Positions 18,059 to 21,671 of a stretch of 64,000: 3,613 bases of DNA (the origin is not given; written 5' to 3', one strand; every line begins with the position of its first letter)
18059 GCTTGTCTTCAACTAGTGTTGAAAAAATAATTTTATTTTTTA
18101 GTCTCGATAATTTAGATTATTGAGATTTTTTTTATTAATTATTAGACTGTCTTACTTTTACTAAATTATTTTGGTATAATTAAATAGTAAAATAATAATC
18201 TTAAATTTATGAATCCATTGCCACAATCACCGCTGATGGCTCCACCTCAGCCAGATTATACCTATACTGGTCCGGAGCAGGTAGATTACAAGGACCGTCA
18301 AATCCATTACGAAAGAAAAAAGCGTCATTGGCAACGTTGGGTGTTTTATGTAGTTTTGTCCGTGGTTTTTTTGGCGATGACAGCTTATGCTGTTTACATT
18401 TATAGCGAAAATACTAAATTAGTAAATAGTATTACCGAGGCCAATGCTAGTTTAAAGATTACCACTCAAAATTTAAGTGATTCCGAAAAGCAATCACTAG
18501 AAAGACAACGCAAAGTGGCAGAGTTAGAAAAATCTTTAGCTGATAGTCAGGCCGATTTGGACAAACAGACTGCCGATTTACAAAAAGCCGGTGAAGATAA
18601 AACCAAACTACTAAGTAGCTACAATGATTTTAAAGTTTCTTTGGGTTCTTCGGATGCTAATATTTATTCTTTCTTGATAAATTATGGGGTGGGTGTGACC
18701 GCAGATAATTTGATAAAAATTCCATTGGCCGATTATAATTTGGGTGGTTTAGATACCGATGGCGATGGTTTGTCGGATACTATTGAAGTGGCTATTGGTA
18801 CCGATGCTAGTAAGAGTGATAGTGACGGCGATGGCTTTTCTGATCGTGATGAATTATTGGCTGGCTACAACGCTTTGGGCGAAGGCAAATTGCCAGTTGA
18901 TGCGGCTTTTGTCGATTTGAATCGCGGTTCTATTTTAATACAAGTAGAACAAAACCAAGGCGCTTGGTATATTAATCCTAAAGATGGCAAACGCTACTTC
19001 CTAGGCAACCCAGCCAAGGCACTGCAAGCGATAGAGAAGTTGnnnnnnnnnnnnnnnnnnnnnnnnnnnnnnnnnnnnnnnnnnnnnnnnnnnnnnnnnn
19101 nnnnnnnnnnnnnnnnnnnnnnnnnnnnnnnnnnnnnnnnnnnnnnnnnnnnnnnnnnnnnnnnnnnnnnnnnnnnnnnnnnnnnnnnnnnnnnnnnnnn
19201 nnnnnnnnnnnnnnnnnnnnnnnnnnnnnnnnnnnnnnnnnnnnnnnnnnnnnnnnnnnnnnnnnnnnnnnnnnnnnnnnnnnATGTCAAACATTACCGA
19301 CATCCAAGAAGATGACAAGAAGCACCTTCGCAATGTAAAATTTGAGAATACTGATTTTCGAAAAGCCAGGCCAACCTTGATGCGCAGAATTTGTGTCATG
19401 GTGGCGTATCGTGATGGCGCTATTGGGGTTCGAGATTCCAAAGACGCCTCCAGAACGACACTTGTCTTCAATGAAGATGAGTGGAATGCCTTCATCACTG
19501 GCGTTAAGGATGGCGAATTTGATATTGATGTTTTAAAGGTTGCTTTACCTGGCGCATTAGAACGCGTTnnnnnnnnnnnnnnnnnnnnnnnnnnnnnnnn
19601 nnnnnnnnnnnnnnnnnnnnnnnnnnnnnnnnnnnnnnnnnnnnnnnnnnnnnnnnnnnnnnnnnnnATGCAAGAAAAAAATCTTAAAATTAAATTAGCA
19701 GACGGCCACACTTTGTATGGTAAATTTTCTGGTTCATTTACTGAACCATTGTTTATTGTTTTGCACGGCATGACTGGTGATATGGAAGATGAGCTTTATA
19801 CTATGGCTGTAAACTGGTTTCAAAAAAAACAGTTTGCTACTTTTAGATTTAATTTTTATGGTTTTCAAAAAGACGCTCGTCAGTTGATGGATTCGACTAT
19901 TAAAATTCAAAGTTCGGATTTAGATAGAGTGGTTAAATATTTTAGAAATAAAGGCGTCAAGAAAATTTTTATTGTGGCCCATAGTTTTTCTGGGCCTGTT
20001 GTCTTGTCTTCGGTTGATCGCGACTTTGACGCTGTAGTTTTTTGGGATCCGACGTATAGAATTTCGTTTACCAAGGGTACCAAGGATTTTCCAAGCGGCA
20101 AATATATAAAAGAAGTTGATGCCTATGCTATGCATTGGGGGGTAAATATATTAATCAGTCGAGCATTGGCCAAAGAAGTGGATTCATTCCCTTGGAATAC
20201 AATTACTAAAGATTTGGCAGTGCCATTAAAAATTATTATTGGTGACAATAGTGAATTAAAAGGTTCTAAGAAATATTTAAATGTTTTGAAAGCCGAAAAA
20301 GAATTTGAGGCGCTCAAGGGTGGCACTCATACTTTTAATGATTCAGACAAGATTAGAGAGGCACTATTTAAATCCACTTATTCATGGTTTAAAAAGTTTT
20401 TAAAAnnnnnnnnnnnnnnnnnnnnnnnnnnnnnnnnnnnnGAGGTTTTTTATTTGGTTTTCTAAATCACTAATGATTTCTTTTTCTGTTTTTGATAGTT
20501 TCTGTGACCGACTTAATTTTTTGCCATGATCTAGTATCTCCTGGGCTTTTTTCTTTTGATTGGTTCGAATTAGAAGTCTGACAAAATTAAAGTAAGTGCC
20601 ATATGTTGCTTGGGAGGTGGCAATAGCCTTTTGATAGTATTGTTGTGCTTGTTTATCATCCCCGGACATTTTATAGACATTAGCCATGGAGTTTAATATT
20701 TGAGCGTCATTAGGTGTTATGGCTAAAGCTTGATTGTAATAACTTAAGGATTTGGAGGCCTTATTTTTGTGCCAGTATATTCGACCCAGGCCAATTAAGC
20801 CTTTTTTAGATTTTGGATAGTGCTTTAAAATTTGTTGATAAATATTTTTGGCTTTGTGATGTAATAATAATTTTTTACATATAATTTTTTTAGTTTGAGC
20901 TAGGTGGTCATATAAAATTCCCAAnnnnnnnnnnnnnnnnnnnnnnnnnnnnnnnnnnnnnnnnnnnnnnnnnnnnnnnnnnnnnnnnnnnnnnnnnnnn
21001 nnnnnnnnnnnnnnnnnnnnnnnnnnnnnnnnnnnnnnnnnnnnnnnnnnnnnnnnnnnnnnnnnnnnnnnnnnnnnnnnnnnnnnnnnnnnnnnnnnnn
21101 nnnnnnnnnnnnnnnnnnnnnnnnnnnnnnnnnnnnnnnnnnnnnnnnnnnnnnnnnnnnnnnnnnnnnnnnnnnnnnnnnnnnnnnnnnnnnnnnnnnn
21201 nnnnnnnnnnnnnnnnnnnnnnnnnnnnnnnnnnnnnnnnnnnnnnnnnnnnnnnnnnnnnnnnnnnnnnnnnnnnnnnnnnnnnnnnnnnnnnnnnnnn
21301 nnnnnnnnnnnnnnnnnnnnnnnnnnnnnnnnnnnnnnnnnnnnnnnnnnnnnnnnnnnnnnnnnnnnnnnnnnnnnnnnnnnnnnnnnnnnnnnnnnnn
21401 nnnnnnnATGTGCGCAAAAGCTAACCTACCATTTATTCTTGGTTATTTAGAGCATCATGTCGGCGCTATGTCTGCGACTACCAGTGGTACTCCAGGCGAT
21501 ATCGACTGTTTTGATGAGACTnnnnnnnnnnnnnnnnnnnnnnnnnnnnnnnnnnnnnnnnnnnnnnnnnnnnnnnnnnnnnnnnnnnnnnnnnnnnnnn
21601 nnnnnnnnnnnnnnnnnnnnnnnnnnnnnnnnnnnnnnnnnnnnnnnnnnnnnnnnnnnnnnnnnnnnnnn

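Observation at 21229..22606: Candidate graspetide (microviridin-like RiPP) locus with an unannotated 38-aa precursor gene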

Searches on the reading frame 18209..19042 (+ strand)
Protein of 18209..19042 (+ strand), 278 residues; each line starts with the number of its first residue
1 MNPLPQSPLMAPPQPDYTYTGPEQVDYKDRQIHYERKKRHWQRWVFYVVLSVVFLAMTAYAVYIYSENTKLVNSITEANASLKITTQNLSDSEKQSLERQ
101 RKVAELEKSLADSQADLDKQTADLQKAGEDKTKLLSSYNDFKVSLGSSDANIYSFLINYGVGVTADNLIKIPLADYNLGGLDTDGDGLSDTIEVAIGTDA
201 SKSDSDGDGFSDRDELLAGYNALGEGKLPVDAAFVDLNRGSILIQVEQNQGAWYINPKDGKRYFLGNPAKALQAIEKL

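Call 77: search_protein_families(library=pfam, proteins=[window:18209-19042:+], max_evalue=0.001)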
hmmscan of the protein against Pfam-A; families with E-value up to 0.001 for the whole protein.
window:18209-19042:+ (278 aa): 1 family
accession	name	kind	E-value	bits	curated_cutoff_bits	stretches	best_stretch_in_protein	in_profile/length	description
PF18884.5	TSP3_bac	-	4.1e-11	42.9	25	2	182-199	1-18/22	Bacterial TSP3 repeat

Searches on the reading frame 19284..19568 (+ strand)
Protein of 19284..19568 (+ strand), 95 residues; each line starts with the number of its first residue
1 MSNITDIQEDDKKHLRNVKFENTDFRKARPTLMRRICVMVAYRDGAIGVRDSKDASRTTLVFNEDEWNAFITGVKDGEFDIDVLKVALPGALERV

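Call 77: search_protein_families(library=pfam, proteins=[window:19284-19568:+], max_evalue=0.001)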
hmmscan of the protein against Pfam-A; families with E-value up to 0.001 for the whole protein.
window:19284-19568:+ (95 aa): 1 family
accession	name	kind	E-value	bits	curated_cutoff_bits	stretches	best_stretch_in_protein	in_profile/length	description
PF04149.17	DUF397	-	1.3e-10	41.7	24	1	37-75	17-55/55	Domain of unknown function (DUF397)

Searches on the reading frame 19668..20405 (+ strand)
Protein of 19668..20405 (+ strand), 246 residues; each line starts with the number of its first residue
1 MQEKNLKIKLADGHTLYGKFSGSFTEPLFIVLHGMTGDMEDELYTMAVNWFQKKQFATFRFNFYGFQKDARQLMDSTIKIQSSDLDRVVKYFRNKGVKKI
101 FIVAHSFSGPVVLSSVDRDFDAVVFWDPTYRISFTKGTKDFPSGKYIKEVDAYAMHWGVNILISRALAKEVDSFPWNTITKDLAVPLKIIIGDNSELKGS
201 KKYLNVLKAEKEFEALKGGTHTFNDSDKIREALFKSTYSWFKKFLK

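Call 6: search_protein_families(library=pfam, proteins=[window:19668-20405:+], max_evalue=1)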
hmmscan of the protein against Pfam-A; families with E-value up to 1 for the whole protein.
window:19668-20405:+ (246 aa): 5 families
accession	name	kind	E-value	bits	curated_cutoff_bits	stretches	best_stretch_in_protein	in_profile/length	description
PF05057.20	DUF676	-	0.0003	20.8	20.3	1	28-115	7-95/217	Putative serine esterase (DUF676)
PF00561.26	Abhydrolase_1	-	0.0062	16.7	25.8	1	27-113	1-84/245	alpha/beta hydrolase fold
PF20408.4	Abhydrolase_11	-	0.022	14.9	27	1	28-111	4-89/193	Alpha/beta hydrolase domain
PF10566.15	Glyco_hydro_97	-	0.036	13.9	32.5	1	68-125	60-115/275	Glycoside hydrolase 97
PF12697.13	Abhydrolase_6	-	0.064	14.4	26.3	1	30-141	2-107/217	Alpha/beta hydrolase family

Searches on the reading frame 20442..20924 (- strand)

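Call 6: search_protein_families(library=pfam, proteins=[window:20442-20924:-], max_evalue=1)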
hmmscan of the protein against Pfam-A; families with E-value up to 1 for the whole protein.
window:20442-20924:- (161 aa): 29 families (the best 25 are shown)
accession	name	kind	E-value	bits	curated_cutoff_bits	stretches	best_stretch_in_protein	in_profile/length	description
PF14559.12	TPR_19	-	1.3e-13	51.4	25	2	24-82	9-67/68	Tetratricopeptide repeat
PF07719.23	TPR_2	-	6.4e-13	48.2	27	2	42-73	3-34/34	Tetratricopeptide repeat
PF13424.12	TPR_12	-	1e-12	48.5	30.1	2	74-130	3-67/77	Tetratricopeptide repeat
PF13181.12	TPR_8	-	7.8e-12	44.8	25.7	2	45-73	6-34/34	Tetratricopeptide repeat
PF13431.12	TPR_17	-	1.3e-10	41.1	24.4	1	62-95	1-34/34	Tetratricopeptide repeat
PF00515.34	TPR_1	-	7.9e-10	38.6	27.8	2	74-102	1-29/34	Tetratricopeptide repeat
PF13428.12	TPR_14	-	8.4e-09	35.7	23.5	2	43-78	4-39/44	Tetratricopeptide repeat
PF13176.12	TPR_7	-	1.4e-07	31.4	27.9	2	77-103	2-28/36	Tetratricopeptide repeat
PF13374.12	TPR_10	-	3.8e-07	30.3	27.5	1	74-109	2-37/42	Tetratricopeptide repeat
PF13174.12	TPR_6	-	4.7e-07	30.5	26.3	2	22-39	16-33/33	Tetratricopeptide repeat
PF23914.1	TPR_CcmH_CycH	-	3.2e-06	27.5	42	1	33-102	43-115/158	Cytochrome c-type biogenesis protein H TPR domain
PF13414.12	TPR_11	-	3.6e-06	27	26.8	1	47-88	1-42/42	TPR repeat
PF13432.12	TPR_16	-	5.8e-06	27.1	32.7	1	24-74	15-65/65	Tetratricopeptide repeat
PF18768.7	RNPP_C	-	3e-05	24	26.5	1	74-138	79-151/213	RNPP family C-terminal domain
PF25064.1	ARM_TT21_5th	-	3.9e-05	24.4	27.8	1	49-127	10-89/117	TT21 fifth ARM repeats domain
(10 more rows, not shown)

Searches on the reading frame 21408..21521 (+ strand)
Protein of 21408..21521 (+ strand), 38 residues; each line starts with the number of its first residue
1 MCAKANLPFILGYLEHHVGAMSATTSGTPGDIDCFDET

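Call 5: search_protein_families(library=ncbifam, proteins=[window:21408-21521:+], max_evalue=1)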
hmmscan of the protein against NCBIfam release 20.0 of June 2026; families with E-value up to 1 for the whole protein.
window:21408-21521:+ (38 aa): 0 families

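Call 6: search_protein_families(library=pfam, proteins=[window:21408-21521:+], max_evalue=1)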
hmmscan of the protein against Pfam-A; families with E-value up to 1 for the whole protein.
window:21408-21521:+ (38 aa): 0 families

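Call 54: list_cluster_members(proteins=[window:21408-21521:+, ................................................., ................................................, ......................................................, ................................])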
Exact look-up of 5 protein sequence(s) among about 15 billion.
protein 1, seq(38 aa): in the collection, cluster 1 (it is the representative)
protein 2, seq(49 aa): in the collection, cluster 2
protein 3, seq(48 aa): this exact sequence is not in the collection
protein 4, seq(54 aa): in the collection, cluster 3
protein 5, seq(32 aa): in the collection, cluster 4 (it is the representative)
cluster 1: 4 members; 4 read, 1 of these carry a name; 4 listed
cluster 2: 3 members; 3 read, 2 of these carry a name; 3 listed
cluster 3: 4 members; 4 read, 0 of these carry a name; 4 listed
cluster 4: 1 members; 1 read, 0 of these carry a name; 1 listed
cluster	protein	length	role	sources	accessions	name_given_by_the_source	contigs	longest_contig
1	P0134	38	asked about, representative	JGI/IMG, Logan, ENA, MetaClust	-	\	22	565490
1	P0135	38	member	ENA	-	-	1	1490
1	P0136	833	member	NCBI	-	-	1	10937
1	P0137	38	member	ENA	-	-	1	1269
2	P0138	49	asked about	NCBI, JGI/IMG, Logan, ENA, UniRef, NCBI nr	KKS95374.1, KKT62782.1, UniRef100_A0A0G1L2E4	MAG: hypothetical protein UV72_C0011G0014 [Candidatus Giovannonibacteria bacterium ... | Uncharacterized protein n=1 Tax=Candidatus Giovannonibacteria bacterium GW2011_GWA2_44_26 ...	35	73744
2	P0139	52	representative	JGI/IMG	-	-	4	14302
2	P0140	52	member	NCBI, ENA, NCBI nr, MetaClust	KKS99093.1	MAG: hypothetical protein UV75_C0010G0014 [Candidatus Giovannonibacteria bacterium ... | \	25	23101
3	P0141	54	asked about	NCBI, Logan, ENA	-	-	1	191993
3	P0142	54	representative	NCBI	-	-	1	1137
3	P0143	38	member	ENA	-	-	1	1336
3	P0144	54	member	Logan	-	-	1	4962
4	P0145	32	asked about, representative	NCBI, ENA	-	-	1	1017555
